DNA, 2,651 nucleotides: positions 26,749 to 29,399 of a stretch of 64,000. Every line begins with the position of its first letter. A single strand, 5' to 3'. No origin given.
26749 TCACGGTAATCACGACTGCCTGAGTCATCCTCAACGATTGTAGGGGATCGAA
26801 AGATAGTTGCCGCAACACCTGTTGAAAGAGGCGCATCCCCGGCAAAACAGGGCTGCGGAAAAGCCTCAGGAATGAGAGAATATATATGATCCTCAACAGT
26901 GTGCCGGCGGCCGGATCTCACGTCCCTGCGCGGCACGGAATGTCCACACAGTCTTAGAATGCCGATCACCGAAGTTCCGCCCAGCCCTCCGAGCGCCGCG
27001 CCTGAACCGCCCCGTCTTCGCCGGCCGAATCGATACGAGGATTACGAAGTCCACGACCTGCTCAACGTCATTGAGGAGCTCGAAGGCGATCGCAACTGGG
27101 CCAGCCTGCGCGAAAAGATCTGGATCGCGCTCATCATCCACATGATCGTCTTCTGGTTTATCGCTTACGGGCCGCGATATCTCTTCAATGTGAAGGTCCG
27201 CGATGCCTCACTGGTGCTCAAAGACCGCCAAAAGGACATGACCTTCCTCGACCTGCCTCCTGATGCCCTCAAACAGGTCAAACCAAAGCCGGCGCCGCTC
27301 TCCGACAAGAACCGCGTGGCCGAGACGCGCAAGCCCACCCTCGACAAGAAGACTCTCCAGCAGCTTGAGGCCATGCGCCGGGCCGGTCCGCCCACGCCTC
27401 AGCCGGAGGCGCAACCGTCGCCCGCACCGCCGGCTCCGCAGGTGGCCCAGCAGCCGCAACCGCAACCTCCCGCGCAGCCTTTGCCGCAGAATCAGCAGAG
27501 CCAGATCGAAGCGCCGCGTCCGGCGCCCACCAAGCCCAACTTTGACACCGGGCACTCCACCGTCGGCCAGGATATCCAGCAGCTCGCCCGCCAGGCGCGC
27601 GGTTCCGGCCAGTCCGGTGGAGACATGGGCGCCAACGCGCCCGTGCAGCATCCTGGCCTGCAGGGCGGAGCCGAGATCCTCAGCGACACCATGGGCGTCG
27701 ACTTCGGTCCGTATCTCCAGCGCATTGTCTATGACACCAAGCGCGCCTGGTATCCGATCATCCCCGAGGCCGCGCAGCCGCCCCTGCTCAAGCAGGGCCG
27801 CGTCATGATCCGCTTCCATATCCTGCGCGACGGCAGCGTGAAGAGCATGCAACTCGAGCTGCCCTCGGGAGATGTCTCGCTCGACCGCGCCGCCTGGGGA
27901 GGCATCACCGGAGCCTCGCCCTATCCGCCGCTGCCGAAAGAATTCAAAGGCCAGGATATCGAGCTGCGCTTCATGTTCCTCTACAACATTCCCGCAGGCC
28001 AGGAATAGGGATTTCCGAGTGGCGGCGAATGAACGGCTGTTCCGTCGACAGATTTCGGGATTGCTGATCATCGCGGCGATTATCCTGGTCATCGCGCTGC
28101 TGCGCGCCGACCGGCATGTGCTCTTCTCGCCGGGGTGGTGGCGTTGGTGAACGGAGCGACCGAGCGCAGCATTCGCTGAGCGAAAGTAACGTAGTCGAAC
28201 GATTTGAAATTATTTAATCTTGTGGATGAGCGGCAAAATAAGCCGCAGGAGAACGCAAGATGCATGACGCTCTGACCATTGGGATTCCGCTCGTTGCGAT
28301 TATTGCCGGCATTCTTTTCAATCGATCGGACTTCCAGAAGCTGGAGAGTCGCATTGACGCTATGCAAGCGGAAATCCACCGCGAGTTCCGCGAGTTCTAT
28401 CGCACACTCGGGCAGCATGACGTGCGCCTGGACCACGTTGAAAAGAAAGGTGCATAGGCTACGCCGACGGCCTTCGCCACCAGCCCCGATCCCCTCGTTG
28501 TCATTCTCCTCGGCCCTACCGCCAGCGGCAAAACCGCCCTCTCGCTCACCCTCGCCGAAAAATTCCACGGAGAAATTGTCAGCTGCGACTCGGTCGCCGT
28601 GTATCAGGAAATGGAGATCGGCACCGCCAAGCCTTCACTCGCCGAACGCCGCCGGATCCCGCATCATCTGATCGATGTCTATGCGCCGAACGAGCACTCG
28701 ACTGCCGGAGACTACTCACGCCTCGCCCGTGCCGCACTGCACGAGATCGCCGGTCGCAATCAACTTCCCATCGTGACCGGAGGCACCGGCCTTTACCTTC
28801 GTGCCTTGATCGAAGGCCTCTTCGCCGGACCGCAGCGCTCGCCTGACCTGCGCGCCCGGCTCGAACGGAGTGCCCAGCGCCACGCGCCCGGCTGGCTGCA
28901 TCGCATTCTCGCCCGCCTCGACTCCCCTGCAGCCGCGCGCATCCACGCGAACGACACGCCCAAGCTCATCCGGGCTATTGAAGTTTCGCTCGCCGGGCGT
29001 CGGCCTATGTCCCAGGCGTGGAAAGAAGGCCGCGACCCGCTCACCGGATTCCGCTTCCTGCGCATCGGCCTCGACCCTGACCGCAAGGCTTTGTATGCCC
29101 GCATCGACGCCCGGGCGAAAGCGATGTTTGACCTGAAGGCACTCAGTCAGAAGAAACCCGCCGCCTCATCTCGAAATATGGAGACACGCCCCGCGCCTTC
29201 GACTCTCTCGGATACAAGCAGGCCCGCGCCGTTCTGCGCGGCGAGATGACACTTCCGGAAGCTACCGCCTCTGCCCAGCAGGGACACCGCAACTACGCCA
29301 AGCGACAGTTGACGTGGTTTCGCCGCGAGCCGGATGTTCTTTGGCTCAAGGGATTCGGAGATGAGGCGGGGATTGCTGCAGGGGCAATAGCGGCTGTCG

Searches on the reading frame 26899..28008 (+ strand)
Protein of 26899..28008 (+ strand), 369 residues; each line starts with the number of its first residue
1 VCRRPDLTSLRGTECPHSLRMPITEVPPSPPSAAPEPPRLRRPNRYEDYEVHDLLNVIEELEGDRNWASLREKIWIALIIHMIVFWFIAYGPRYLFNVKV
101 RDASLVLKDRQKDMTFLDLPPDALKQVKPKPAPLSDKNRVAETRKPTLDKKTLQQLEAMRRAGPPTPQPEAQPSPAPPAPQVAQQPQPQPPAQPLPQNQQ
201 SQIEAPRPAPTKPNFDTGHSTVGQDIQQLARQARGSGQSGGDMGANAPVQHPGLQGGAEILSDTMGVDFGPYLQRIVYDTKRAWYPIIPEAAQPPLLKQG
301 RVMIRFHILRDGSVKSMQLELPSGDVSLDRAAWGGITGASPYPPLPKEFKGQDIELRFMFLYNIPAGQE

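Call 57: search_protein_families(library=pfam, proteins=[window:26899-28008:+], max_evalue=0.001)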
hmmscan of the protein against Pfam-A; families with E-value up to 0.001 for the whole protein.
window:26899-28008:+ (369 aa): 2 families
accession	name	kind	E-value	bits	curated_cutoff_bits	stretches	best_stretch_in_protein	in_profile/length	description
PF03544.19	TonB_C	-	6.5e-07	30.2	24.6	1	298-363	14-78/79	Gram-negative bacterial TonB protein C-terminal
PF13103.11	TonB_2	-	2.9e-06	27.7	22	1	293-358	21-85/85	TonB C terminal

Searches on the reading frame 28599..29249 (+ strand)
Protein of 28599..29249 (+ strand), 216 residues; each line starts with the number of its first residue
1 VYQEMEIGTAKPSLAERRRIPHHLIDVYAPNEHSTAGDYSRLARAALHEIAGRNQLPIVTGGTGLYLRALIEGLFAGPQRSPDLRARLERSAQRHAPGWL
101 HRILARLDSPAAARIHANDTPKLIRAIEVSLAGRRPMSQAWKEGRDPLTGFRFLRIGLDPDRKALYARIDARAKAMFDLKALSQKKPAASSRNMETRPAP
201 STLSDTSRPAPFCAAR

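Call 32: search_protein_families(library=pfam, proteins=[window:28599-29249:+], max_evalue=0.001)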
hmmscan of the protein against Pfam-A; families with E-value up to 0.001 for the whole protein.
window:28599-29249:+ (216 aa): 1 family
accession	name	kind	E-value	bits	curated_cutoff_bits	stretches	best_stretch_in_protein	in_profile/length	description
PF01715.23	IPPT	-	1.4e-53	182.5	23.6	1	1-180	2-180/243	IPP transferase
